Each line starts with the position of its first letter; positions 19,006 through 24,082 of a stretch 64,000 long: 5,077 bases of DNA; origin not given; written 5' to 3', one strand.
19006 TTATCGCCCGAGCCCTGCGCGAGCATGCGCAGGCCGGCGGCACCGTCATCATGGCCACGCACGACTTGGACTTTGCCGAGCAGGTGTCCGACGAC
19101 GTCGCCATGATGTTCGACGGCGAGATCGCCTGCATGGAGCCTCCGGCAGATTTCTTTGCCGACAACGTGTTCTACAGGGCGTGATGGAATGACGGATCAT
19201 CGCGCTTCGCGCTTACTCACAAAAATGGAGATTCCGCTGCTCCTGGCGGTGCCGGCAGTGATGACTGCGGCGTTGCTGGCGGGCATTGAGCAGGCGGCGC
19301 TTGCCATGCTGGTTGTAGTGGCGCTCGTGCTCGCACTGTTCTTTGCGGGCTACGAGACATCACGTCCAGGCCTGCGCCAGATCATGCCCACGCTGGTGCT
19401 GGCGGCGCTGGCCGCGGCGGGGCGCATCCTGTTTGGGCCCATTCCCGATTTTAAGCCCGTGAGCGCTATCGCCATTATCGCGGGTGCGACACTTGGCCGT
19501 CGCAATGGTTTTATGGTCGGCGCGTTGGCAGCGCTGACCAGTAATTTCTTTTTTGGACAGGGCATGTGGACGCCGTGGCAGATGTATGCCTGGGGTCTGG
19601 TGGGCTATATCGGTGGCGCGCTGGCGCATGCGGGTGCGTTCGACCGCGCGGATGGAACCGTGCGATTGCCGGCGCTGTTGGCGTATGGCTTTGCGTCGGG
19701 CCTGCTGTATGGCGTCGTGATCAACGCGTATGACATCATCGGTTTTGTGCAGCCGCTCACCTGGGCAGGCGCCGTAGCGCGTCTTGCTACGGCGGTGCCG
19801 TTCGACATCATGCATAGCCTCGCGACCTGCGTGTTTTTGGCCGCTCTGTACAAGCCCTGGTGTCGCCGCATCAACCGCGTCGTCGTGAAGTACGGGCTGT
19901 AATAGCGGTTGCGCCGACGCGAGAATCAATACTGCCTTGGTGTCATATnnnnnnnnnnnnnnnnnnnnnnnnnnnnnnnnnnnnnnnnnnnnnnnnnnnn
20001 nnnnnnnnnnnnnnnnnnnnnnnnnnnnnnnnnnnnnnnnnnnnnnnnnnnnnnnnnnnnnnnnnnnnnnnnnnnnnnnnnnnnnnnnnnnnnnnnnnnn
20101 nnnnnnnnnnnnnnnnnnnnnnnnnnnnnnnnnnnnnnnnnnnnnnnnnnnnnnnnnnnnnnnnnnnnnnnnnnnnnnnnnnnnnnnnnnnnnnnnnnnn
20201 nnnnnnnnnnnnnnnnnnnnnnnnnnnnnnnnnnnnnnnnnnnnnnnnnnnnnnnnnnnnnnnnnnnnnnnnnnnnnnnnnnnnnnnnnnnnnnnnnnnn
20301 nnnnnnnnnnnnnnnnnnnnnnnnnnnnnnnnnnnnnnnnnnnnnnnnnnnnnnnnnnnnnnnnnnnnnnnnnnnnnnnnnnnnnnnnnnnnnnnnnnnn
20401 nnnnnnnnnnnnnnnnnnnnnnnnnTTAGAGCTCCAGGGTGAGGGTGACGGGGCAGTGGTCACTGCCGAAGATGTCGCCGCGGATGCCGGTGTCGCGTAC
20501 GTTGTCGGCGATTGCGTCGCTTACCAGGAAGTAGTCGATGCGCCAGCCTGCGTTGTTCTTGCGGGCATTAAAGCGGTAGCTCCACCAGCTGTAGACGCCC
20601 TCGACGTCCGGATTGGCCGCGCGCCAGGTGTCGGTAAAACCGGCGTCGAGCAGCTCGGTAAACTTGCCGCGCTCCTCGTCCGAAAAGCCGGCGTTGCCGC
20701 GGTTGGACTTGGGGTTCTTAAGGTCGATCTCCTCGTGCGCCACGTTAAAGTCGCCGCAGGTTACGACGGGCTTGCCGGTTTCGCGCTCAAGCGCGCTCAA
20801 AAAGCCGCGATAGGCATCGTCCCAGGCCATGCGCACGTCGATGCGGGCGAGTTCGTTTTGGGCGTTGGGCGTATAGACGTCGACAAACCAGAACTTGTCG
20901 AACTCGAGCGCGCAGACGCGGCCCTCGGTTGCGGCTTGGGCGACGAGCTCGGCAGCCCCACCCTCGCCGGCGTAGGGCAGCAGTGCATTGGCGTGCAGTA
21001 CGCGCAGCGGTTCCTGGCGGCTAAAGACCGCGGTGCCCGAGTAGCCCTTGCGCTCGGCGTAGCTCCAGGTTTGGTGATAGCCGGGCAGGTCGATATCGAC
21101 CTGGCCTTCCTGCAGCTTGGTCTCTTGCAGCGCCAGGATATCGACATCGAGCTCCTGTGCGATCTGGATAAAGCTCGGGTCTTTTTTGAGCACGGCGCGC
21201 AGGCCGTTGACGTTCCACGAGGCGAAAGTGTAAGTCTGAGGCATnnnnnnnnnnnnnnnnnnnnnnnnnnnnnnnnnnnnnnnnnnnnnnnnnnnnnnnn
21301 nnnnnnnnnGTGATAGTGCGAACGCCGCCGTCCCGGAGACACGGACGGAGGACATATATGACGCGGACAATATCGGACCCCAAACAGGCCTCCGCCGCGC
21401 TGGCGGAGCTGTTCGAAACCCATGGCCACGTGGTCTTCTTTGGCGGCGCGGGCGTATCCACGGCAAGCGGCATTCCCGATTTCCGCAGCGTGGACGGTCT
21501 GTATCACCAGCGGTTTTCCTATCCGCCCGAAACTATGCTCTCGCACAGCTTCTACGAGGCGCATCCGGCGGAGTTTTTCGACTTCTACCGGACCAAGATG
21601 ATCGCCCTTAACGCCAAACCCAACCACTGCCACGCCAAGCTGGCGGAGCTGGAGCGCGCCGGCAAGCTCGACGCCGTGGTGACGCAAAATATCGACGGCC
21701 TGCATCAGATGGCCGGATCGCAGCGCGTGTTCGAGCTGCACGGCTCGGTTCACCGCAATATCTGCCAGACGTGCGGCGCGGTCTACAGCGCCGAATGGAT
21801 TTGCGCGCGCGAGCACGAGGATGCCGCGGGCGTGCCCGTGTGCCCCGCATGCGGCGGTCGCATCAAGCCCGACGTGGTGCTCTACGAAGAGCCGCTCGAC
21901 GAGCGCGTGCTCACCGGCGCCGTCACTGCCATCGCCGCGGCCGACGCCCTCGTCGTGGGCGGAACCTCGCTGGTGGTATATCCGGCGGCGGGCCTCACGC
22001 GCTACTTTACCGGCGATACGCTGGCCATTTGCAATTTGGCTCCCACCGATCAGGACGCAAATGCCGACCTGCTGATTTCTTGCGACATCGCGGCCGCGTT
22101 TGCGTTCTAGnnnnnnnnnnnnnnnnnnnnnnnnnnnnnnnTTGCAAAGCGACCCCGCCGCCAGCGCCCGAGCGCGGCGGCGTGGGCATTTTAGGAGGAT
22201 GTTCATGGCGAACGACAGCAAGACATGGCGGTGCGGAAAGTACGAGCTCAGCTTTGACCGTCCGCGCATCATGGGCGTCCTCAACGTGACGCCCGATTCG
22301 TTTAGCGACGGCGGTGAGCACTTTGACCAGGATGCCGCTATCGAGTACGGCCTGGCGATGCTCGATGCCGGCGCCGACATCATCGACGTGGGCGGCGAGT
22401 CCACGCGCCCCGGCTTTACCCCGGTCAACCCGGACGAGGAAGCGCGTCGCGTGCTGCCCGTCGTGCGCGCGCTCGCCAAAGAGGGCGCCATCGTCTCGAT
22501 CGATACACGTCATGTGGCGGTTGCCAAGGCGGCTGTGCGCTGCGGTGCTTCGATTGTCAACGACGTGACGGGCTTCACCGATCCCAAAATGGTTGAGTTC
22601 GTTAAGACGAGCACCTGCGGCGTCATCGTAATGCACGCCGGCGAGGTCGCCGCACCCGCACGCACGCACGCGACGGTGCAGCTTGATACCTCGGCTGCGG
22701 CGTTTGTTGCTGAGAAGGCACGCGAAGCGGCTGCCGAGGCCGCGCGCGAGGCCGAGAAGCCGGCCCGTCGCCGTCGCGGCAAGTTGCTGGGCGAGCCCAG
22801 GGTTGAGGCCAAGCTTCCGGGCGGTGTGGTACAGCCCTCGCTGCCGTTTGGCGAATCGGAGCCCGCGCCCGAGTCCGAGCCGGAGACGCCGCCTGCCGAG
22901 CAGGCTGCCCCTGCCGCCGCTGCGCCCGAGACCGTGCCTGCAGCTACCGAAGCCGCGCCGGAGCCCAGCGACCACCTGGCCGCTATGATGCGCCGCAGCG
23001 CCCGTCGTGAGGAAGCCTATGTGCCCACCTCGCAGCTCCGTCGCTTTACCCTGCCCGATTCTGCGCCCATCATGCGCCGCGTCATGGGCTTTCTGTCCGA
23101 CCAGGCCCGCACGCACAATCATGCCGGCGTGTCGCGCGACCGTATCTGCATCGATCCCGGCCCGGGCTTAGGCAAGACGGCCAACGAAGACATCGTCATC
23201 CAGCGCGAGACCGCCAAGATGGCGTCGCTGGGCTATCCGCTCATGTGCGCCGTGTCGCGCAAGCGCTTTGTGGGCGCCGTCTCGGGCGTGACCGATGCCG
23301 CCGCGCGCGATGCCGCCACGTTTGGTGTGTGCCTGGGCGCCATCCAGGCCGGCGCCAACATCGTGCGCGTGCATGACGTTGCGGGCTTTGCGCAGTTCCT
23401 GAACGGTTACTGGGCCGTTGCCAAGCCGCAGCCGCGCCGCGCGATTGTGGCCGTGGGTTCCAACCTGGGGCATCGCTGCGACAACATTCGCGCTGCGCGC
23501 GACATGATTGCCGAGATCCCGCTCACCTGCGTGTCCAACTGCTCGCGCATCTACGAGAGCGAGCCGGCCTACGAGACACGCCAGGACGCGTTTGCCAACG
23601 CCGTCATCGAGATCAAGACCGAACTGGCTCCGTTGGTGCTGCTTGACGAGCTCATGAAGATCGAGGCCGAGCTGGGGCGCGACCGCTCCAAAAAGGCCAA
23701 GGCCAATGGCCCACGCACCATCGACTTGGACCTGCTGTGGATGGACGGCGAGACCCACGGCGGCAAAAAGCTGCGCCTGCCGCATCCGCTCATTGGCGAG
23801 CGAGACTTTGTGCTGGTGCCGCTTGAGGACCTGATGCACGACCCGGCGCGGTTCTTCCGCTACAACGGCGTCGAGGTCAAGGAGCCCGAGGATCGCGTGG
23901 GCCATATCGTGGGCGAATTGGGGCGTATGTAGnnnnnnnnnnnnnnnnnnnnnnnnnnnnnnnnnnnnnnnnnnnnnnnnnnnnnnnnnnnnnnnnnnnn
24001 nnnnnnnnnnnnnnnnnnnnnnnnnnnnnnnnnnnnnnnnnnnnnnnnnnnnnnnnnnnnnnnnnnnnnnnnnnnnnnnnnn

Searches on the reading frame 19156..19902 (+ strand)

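Call 44: search_protein_families(library=pfam, proteins=[window:19156-19902:+], max_evalue=0.00001)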
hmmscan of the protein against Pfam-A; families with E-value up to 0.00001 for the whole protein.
window:19156-19902:+ (248 aa): 2 families
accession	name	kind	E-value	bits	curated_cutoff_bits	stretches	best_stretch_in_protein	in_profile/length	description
PF20221.3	DUF6580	-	3.1e-11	44.2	27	1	76-232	7-149/162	Family of unknown function (DUF6580)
PF07155.17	ECF-ribofla_trS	-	5.2e-07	30.2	26.7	1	81-218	12-158/172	ECF-type riboflavin transporter, S component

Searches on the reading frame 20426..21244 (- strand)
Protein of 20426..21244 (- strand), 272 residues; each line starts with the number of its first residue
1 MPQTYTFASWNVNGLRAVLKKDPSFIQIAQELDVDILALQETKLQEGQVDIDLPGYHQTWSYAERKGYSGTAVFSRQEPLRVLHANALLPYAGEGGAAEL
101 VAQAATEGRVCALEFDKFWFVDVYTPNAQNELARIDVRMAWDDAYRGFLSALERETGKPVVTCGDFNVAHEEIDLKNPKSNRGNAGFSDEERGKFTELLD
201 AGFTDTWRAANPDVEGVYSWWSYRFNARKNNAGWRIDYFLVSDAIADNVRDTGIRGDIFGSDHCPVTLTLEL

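Call 44: search_protein_families(library=pfam, proteins=[window:20426-21244:-], max_evalue=0.00001)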
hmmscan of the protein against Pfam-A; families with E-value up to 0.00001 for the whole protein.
window:20426-21244:- (272 aa): 1 family
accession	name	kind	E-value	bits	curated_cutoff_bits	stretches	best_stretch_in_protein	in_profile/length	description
PF03372.29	Exo_endo_phos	-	5e-32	111.8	24.5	1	8-263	1-225/225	Endonuclease/Exonuclease/phosphatase family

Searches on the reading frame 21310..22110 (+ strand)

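Call 44: search_protein_families(library=pfam, proteins=[window:21310-22110:+], max_evalue=0.00001)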
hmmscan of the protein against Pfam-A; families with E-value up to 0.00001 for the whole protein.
window:21310-22110:+ (266 aa): 1 family
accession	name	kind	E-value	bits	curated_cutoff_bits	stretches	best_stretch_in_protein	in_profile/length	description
PF02146.23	SIR2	-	5.7e-49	166.9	24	1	46-225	1-180/180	Sir2 family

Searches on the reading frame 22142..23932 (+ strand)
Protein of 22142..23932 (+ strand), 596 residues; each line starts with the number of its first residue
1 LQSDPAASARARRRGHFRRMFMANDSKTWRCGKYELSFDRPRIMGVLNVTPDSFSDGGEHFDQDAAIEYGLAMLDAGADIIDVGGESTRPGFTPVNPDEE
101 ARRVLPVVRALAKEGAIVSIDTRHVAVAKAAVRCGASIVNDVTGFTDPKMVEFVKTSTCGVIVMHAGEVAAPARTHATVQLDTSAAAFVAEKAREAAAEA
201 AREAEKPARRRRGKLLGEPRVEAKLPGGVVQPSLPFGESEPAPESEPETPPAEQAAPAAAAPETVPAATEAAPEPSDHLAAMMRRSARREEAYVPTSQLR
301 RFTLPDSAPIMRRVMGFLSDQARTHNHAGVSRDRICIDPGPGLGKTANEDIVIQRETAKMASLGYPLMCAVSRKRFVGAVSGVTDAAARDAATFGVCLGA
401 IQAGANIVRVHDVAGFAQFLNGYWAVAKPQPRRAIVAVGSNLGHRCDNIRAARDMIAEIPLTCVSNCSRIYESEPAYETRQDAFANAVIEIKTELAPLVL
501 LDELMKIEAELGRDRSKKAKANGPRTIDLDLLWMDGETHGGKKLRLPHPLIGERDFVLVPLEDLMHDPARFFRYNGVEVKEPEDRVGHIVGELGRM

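Call 44: search_protein_families(library=pfam, proteins=[window:22142-23932:+], max_evalue=0.00001)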
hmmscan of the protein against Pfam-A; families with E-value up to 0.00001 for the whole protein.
window:22142-23932:+ (596 aa): 2 families
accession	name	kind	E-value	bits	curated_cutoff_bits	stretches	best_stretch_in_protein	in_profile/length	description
PF00809.28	Pterin_bind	-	2e-66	224.6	25.5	2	44-198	1-157/244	Pterin binding enzyme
PF01288.25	HPPK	-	2.7e-33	115.3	25.7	1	436-565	2-115/116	7,8-dihydro-6-hydroxymethylpterin-pyrophosphokinase (HPPK)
